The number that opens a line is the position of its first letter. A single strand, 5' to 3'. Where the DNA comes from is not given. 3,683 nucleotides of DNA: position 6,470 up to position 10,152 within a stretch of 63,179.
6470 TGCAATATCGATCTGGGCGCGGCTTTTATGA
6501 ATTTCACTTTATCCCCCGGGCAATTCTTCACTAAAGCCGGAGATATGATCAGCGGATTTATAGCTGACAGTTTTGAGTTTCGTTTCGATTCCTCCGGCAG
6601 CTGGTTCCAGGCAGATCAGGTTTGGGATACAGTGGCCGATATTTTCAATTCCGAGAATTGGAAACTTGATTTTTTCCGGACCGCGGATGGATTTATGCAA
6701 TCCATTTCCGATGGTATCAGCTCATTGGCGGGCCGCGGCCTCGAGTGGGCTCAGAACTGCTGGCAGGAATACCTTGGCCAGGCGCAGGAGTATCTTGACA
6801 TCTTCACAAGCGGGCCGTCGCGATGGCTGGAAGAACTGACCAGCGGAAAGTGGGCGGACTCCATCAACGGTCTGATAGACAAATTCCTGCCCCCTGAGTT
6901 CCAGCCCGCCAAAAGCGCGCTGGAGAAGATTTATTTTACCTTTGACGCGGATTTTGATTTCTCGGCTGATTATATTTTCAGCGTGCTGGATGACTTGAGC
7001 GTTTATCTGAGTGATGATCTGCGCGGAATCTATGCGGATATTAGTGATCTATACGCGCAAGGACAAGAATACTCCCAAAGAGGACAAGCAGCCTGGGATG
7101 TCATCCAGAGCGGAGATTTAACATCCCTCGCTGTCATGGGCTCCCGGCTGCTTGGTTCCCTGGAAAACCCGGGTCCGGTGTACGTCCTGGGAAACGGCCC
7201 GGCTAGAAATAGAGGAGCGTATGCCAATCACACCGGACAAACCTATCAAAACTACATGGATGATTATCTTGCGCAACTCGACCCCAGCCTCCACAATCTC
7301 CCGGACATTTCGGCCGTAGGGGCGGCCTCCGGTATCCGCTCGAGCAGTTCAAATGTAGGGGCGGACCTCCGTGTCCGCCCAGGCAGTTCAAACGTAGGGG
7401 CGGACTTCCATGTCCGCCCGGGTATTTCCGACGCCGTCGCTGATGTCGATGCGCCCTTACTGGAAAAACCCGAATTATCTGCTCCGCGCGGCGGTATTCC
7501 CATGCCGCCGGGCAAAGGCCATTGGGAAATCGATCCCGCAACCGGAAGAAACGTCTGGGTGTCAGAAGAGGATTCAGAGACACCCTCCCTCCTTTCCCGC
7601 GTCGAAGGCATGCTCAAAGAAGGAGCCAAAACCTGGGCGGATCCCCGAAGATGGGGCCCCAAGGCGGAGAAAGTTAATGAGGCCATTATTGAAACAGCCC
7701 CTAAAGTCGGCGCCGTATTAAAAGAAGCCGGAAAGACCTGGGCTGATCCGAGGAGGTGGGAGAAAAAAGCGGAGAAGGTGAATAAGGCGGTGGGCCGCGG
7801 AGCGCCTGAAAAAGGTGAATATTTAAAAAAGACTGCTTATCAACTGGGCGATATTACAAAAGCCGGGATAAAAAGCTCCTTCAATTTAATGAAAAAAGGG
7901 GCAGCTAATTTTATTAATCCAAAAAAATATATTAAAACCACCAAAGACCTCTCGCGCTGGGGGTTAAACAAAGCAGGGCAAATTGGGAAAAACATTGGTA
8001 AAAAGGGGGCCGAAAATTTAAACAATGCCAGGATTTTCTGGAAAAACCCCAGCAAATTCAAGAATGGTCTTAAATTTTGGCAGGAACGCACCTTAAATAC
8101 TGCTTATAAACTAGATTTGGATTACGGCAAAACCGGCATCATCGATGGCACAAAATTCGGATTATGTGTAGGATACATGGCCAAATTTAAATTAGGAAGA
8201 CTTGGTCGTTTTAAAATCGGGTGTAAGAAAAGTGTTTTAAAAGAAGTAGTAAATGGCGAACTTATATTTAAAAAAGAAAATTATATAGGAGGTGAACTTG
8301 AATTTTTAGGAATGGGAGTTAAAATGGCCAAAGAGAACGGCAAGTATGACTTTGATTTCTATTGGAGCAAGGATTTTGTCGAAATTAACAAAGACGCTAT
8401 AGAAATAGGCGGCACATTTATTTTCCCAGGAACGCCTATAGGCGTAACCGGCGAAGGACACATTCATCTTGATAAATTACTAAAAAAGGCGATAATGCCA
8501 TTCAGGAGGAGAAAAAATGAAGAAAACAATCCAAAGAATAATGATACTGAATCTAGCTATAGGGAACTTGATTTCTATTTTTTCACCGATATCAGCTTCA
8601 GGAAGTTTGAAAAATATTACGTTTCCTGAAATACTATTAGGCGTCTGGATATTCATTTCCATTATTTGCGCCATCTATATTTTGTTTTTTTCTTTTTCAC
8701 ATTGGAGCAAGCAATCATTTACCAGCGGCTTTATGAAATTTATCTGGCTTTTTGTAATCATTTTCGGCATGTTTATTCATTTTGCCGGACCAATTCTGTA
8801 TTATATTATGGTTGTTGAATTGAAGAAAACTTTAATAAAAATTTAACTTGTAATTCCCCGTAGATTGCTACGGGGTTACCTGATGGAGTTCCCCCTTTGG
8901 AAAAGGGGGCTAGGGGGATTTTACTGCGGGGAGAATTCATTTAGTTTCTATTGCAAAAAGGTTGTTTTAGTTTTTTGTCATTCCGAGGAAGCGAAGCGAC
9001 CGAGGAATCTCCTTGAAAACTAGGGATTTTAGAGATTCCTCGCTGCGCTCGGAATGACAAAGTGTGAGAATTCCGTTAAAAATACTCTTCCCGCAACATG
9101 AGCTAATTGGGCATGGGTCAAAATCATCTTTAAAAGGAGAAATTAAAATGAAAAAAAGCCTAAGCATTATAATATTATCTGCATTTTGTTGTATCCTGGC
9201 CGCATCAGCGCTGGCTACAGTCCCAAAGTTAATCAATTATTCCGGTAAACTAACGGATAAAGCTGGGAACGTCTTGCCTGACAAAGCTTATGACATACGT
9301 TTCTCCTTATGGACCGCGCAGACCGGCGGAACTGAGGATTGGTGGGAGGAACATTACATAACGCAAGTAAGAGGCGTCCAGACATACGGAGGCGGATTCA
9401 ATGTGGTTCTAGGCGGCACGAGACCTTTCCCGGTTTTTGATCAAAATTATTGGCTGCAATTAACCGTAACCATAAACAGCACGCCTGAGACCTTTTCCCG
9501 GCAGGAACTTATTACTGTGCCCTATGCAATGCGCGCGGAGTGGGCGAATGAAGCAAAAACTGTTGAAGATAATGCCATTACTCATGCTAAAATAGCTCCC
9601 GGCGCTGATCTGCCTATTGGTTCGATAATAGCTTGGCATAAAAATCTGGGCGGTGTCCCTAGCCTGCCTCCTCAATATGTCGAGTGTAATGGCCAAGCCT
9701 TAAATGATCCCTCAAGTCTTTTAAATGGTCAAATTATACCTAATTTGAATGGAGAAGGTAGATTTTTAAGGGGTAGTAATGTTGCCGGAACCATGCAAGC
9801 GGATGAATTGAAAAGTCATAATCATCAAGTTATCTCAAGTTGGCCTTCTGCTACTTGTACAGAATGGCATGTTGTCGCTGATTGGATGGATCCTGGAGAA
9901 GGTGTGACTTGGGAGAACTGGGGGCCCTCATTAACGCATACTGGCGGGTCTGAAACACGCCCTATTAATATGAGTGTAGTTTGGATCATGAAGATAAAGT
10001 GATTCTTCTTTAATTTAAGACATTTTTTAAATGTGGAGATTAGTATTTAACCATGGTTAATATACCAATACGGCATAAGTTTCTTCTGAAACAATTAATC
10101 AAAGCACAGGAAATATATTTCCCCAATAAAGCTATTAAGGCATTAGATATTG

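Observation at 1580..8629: Giant 2,349-aa secreted protein: degenerate lipase-like head, more than 1,400 aa of helical stalk, foreign-looking C-terminal module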

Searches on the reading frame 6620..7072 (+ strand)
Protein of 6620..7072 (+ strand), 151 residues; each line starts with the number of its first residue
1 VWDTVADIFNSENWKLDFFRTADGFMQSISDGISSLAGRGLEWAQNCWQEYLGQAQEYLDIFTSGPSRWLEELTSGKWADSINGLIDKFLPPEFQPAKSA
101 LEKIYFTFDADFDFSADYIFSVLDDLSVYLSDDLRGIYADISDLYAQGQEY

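Call 98: find_related_loci(query=A4, collection=genome_contigs, flank=10000)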
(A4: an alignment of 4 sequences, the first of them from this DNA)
Query A4 (151 aa) in genome_contigs; peptide patterns used: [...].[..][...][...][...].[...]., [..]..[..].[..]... (x = any residue, [..] = any of these).
269 stretches matched a pattern; 4 encode a relative of the query (tblastn E <= 1e-3); 4 distinct loci.
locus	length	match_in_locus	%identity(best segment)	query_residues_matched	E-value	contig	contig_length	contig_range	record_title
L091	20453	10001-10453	87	1-151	1e-88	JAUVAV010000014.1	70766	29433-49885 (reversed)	MAG: candidate division FCPU426 bacterium isolate CSMAG_228 CSMAG_228_k127_3877017_length_70766_cov_28.1538, whole genom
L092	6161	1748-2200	85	1-151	8e-88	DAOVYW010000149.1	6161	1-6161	MAG TPA_asm: Candidatus Firestonebacteria bacterium isolate CSMAG_1793 CSMAG_1793_k141_3121459_length_6161_cov_8.0000, w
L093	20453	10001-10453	51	1-151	9e-54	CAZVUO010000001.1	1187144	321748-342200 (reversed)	MAG TPA_asm: uncultured bacterium isolate binchicken_co22_256 genome assembly, contig: NODE_1_length_1187144_cov_874.612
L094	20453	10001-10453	48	1-151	8e-52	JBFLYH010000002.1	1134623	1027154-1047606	MAG: candidate division FCPU426 bacterium isolate MAG080 MAG080_2, whole genome shotgun sequence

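Call 104: search_protein_families(library=pfam, proteins=[L093:11087-11983:+, L094:11129-12025:+, L093:11990-12478:+, L094:12025-12522:+, L093:2041-4986:+, L094:2229-4967:+, L091:12507-13379:+], max_evalue=0.01)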
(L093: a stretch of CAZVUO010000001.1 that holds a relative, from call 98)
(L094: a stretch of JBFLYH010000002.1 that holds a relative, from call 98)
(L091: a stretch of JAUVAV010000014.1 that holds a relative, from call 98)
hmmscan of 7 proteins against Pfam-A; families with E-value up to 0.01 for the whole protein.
L093:11087-11983:+ (299 aa): 0 families

L094:11129-12025:+ (299 aa): 0 families

L093:11990-12478:+ (163 aa): 0 families

L094:12025-12522:+ (166 aa): 0 families

L093:2041-4986:+ (982 aa): 2 families
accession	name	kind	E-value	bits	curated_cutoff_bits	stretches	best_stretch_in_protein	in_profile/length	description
PF13231.12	PMT_2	-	3.9e-07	30.8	26.1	1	265-394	3-132/160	Dolichyl-phosphate-mannose-protein mannosyltransferase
PF07691.17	PA14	-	0.0045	17.2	24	0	863-946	25-108/147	PA14 domain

L094:2229-4967:+ (913 aa): 2 families
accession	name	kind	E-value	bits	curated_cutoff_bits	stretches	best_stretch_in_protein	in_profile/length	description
PF13231.12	PMT_2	-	8.9e-08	32.9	26.1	1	175-303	3-131/160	Dolichyl-phosphate-mannose-protein mannosyltransferase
PF07691.17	PA14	-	1.8e-05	25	24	1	816-900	47-139/147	PA14 domain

L091:12507-13379:+ (291 aa): 0 families

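Call 105: search_solved_structures(query=L093:11087-11983:+, max_evalue=10, show_alignments=2)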
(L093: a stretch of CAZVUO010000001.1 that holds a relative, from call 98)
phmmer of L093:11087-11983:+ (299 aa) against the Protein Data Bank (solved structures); distinct sequences matched with E-value up to 10: 1.
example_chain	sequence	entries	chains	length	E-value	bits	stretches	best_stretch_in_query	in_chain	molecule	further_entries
6uut_A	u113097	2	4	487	0.57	13.2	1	152-206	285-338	3-ketoacyl-ACP reductase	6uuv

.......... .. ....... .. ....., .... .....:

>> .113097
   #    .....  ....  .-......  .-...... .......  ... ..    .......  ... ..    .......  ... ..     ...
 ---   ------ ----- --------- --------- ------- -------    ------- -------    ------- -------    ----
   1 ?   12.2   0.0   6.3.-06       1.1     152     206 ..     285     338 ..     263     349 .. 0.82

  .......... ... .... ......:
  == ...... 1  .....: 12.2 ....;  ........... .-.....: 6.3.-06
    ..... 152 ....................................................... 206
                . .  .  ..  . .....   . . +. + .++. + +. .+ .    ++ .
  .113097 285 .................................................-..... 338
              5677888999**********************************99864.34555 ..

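Call 108: find_related_loci(query=A4, collection=metagenome_contigs, flank=5000)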
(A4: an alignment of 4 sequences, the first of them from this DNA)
Query A4 (151 aa) in metagenome_contigs; peptide patterns used: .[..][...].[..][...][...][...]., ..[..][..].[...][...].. (x = any residue, [..] = any of these).
272 stretches matched a pattern; 4 encode a relative of the query (tblastn E <= 1e-3); 4 distinct loci.
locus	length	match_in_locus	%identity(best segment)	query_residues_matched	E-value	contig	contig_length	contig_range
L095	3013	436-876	42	1-150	7e-37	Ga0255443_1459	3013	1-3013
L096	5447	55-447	39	17-150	3e-28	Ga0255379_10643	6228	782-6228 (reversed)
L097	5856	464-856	39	17-150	3e-28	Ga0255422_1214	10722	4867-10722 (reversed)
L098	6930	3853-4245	39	17-150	3e-28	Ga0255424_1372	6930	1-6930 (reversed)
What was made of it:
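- Tried and rejected: A tighter alignment, A4, worked (calls 98, 108).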

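Call 110: search_protein_families(library=pfam, proteins=[L097:1709-2608:+, L098:2-355:+, L098:358-900:+, L097:2611-3006:+, L098:2433-2888:+, L096:2983-3654:+, L096:2319-2906:+], max_evalue=0.05)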
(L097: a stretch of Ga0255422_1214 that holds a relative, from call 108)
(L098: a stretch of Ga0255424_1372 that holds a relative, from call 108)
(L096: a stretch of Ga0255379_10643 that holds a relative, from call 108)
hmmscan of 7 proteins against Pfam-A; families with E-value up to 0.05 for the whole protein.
L097:1709-2608:+ (300 aa): 0 families

L098:2-355:+ (118 aa): 0 families

L098:358-900:+ (181 aa): 0 families

L097:2611-3006:+ (132 aa): 0 families

L098:2433-2888:+ (152 aa): 0 families

L096:2983-3654:+ (224 aa): 1 family
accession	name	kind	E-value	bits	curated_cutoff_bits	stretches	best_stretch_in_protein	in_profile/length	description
PF21882.2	Gp53-like_C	-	0.0045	17.9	24.9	1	140-219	7-83/84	Putative tail fiber protein gp53-like, C-terminal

L096:2319-2906:+ (196 aa): 2 families
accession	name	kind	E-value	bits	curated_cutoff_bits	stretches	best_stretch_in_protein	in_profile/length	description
PF18962.6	Por_Secre_tail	-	2.8e-05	24.8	27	1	113-183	3-69/75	Secretion system C-terminal sorting domain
PF13860.13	FlgD_ig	-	0.0043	17.5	27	1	121-179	12-76/79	FlgD Ig-like domain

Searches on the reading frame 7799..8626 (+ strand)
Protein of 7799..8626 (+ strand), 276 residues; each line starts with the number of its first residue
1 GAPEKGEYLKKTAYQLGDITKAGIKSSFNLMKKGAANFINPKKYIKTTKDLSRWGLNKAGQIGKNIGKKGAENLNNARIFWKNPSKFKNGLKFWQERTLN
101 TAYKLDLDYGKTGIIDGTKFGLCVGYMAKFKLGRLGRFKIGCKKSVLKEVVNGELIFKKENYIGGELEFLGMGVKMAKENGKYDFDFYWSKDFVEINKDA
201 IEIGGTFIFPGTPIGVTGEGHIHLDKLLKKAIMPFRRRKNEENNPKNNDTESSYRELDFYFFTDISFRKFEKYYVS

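Call 58: search_protein_families(library=pfam, alignment_id=A3, max_evalue=1)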
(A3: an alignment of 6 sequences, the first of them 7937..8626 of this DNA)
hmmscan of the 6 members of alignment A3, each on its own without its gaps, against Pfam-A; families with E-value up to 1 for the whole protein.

A. member 1, window:7937-8626:+ (230 aa): 0 families

B. families by the number of members that match (of 6 scanned): 2 families
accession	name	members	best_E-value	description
PF06832.18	BiPBP_C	1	0.14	Penicillin-Binding Protein C-terminus Family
PF08884.16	Flagellin_D3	1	0.17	Flagellin D3 domain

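Call 64: predict_structure(alignment_id=A3)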
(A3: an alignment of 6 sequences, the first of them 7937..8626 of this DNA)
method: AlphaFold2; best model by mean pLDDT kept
length: 230 residues; sequences in the alignment: 6
mean_pLDDT: 61.8   pTM: 0.45
mean pLDDT of the five models: 61.8, 60.9, 58.5, 53.5, 50.3
residues with pLDDT >= 90: 0; 70-90: 104; 50-70: 62; < 50: 64
segments of 3 or more residues with pLDDT < 50: 2-10, 12-15, 189-230
pLDDT, mean of each block of 10 residues (from residue 1): 46 48 52 57 52 51 62 81 74 83 73 83 80 80 74 74 77 76 59 42 36 33 28
secondary structure, 60 per line:
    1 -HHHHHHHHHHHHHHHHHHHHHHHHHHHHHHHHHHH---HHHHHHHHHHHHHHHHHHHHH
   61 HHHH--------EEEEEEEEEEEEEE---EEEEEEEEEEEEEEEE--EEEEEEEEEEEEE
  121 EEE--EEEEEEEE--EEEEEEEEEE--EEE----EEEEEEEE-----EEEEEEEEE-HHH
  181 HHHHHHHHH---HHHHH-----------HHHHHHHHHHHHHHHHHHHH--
elements in order: H2-36 H40-64 E73-86 E90-105 E108-123 E126-133 E136-145 E148-150 E155-162 E168-176 H178-189 H193-197 H209-228
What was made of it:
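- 7799..8626 (+): Variable C-terminal module (CT), aa 2074-2349: Lys-rich helices plus a predicted 8-strand antiparallel beta core (aa ~2192-2295); candidate toxin. In the AF2 model the core has pLDDT 74-83 (call 64).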

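Call 68: fold_search(model_id=the predicted structure, library=pdb)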
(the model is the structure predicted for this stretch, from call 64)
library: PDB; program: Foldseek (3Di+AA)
matches with E <= 10: 748; with E <= 0.001: 0
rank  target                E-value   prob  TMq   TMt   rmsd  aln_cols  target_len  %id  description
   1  9m2y                  4.6e-02  0.63  0.18  0.27  15.0       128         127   12  Crystal structure of a DUF3237 protein from Aspergillus (released 2025-04-09)
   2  9m2z                  5.2e-02  0.54  0.17  0.23  15.0       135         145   12  Crystal structure of an DUF3237 protein from Aspergillus (released 2025-04-09)
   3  5jox_B                6.8e-02  0.35  0.15  0.08  14.0       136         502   10  Bacteroides ovatus Xyloglucan PUL GH43A in complex with AraDNJ (released 2016-08-10)
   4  2k0l_MODEL_1_A        1.1e-01  0.10  0.13  0.14  17.2       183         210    9  NMR structure of the transmembrane domain of the Outer Membrane Protein A from Klebsiella pneumoniae in DHPC m (released 2008-12-23)
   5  8uzl_D                1.2e-01  0.72  0.22  0.32  12.3       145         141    6  Designed Transmembrane beta-barrel- TMB10_163 (released 2024-07-17)
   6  1yrz_A                1.2e-01  0.23  0.16  0.08  14.8       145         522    8  Crystal structure of xylan beta-1,4-xylosidase from Bacillus Halodurans C-125 (released 2005-02-22)
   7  5jox_A                1.4e-01  0.30  0.16  0.09  13.5       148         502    8  Bacteroides ovatus Xyloglucan PUL GH43A in complex with AraDNJ (released 2016-08-10)
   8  5jow_A                1.4e-01  0.25  0.15  0.08  14.0       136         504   10  Bacteroides ovatus Xyloglucan PUL GH43A (released 2016-08-10)
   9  9cgq_A                1.6e-01  0.08  0.12  0.01  17.8       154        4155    9  Rabbit RyR1 disease mutant Y523S in complex with FKBP12.6, nanodisc and inhibitor dantrolene in the presence of activa (released 2024-12-11)
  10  5xau_D                1.7e-01  0.18  0.14  0.07  20.6       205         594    9  Crystal structure of integrin binding fragment of laminin-511 (released 2017-09-20)
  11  9uuv_A                2.1e-01  0.38  0.18  0.25  12.9       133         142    4  beta barrel protein-LucK (released 2026-03-18)
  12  5xau_A                2.1e-01  0.11  0.12  0.06  20.5       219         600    9  Crystal structure of integrin binding fragment of laminin-511 (released 2017-09-20)
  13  6pnq_A                2.2e-01  0.14  0.15  0.15  16.7       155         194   12  Crystal structure of the SS2A splice insert-containing neurexin-1 LNS2 domain in complex with neurexophilin-1 (released 2019-10-09)
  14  4h69_D                2.3e-01  0.12  0.15  0.17  14.7       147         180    6  Crystal Structure of the Allene Oxide Cyclase 2 from Physcomitrella patens complexed with substrate analog (released 2012-10-17)
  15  5ngh                  2.5e-01  0.11  0.14  0.17  16.0       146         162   11  Structure of Odorant Binding Protein 3 from Giant Panda (Ailuropoda melanoleuca) (released 2017-11-01)
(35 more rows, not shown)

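Call 89: search_protein_families(library=phrogs, proteins=[window:7799-8626:+], max_evalue=0.01)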
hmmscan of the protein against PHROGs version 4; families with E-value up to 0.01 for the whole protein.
window:7799-8626:+ (276 aa): 0 families

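Call 91: search_solved_structures(query=A3, max_evalue=10)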
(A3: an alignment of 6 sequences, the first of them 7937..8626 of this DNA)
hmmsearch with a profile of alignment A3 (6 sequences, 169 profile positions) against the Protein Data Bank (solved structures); distinct sequences matched with E-value up to 10: 9.
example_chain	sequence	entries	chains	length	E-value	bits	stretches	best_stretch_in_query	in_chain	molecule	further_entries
1dc9_A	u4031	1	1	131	0.046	16.7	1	27-97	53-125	INTESTINAL FATTY ACID BINDING PROTEIN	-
1sa8_A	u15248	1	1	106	0.064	16.3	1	40-97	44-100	Fatty acid-binding protein, intestinal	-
1a57_A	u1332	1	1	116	0.1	15.6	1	40-97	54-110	INTESTINAL FATTY ACID-BINDING PROTEIN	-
1t8v_A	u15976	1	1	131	0.13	15.3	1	40-97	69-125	Fatty acid-binding protein, intestinal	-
1ael_A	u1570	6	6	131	0.16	15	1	40-97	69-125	FATTY ACID-BINDING PROTEIN | INTESTINAL FATTY ACID BINDING PROTEIN | INTESTINAL FATTY ACID-BINDING PROTEIN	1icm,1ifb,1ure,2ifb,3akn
1ifc_A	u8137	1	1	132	0.17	14.9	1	40-97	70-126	INTESTINAL FATTY ACID BINDING PROTEIN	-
1icn_A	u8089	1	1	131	0.2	14.6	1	40-97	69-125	INTESTINAL FATTY ACID BINDING PROTEIN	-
1l1j_A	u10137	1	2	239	0.36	13.8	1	88-137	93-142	heat shock protease HtrA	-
6fl1_A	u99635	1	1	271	0.47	13.4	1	119-156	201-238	Formamidopyrimidine-DNA glycosylase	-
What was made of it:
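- The predicted tip is a beta meander with weak, non-significant resemblance to lipid- or ligand-binding barrels such as FABP and lipocalin (calls 68, 91).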

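Call 106: fold_search(model_id=the predicted structure, library=viral)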
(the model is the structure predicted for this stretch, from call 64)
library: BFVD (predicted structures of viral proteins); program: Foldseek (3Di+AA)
matches with E <= 10: 862; with E <= 0.001: 0
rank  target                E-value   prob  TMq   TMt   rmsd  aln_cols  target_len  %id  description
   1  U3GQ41                1.3e-03  1.00  0.29  0.31  29.7       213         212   11  Protein U79 [Suid betaherpesvirus 2]
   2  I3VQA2                3.1e-03  0.99  0.27  0.29  16.1       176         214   11  B112 [miniopterid betaherpesvirus 1]
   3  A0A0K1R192            6.5e-03  0.99  0.29  0.30  16.5       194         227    7  Nuclear protein UL4 [Testudinid alphaherpesvirus 3]
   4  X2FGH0                1.1e-02  0.99  0.32  0.35  15.5       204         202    7  Nuclear protein UL4 [Cercopithecine herpesvirus 16]
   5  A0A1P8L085            2.1e-02  0.96  0.26  0.31  13.6       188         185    9  (no name in the UniProt tables at hand)
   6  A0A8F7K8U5            2.4e-02  0.97  0.28  0.16  10.3       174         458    8  UL112.2 [Panine betaherpesvirus 2]
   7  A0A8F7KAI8            2.9e-02  0.97  0.27  0.19   7.8       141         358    9  UL112.1 [Panine betaherpesvirus 2]
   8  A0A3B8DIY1            3.3e-02  0.60  0.15  0.26  13.6       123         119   11  Uncharacterized protein [Proteus phage Stubb]
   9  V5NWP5                3.5e-02  0.98  0.32  0.36  18.2       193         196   10  F-UL4 protein [Chelonid alphaherpesvirus 5]
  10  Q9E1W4                3.9e-02  0.96  0.30  0.35  10.2       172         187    7  Uncharacterized protein [Cercopithecine herpesvirus 9 (strain DHV)]
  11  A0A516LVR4            4.3e-02  0.35  0.16  0.07  15.9       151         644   10  (no name in the UniProt tables at hand)
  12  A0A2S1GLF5            5.1e-02  0.47  0.16  0.05  15.7       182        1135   12  (no name in the UniProt tables at hand)
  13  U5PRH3                5.1e-02  0.23  0.12  0.15  14.9       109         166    8  Uncharacterized protein [Cyanophage PP]
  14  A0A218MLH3            5.3e-02  0.18  0.11  0.12  14.9       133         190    9  Uncharacterized protein [uncultured virus]
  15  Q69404                7.0e-02  0.98  0.33  0.47   6.0       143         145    8  Nuclear protein [Suid herpesvirus 1]
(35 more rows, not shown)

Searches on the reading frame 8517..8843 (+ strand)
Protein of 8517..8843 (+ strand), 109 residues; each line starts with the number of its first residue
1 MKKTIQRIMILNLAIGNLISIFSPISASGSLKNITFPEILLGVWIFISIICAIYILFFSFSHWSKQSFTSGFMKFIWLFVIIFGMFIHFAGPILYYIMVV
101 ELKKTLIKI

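Call 63: search_protein_families(library=pfam, proteins=[window:8517-8843:+], max_evalue=1)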
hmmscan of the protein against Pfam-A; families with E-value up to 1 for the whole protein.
window:8517-8843:+ (109 aa): 1 family
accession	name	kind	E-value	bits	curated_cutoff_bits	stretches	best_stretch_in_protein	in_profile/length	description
PF13396.11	PLDc_N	-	0.0012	19.2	23.3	1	47-97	2-39/42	Phospholipase_D-nuclease N-terminal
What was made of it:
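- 8517..8846 (+): 109-aa small membrane protein with three hydrophobic segments; candidate immunity protein. Overlaps the CT by 113 nt. A weak Pfam PLDc_N match scores 19.2 bits, below the cut-off of 23.3 (call 63).
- Its only hit, PLDc_N, is below the curated cut-off (call 63).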

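Call 89: search_protein_families(library=phrogs, proteins=[window:8517-8843:+], max_evalue=0.01)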
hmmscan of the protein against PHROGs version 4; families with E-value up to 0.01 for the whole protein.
window:8517-8843:+ (109 aa): 0 families

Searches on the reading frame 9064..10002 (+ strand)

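Call 11: search_protein_families(library=pfam, proteins=[window:9064-10002:+], max_evalue=0.001)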
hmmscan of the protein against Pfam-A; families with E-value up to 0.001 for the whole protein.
window:9064-10002:+ (312 aa): 0 families

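Call 63: search_protein_families(library=pfam, proteins=[window:9148-9999:+], max_evalue=1)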
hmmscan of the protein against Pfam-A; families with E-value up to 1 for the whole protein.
window:9148-9999:+ (284 aa): 1 family
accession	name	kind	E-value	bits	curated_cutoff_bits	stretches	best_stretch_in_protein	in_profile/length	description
PF08268.17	FBA_3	-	0.096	13.1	20.7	1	21-73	42-90/127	F-box associated domain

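Call 89: search_protein_families(library=phrogs, proteins=[window:9148-9999:+], max_evalue=0.01)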
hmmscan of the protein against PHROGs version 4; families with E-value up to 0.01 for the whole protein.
window:9148-9999:+ (284 aa): 4 families
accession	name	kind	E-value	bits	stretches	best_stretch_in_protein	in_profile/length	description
phrog_1800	-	tail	6.6e-10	39.5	1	136-231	371-469/545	tail collar fiber protein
phrog_523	-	tail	6.9e-07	29.4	1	143-284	474-638/673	tail collar fiber protein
phrog_327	-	tail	1.8e-06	28.6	1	21-282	225-440/618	tail protein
phrog_1858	-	tail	1.4e-05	24.3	1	112-282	111-292/1018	tail fiber protein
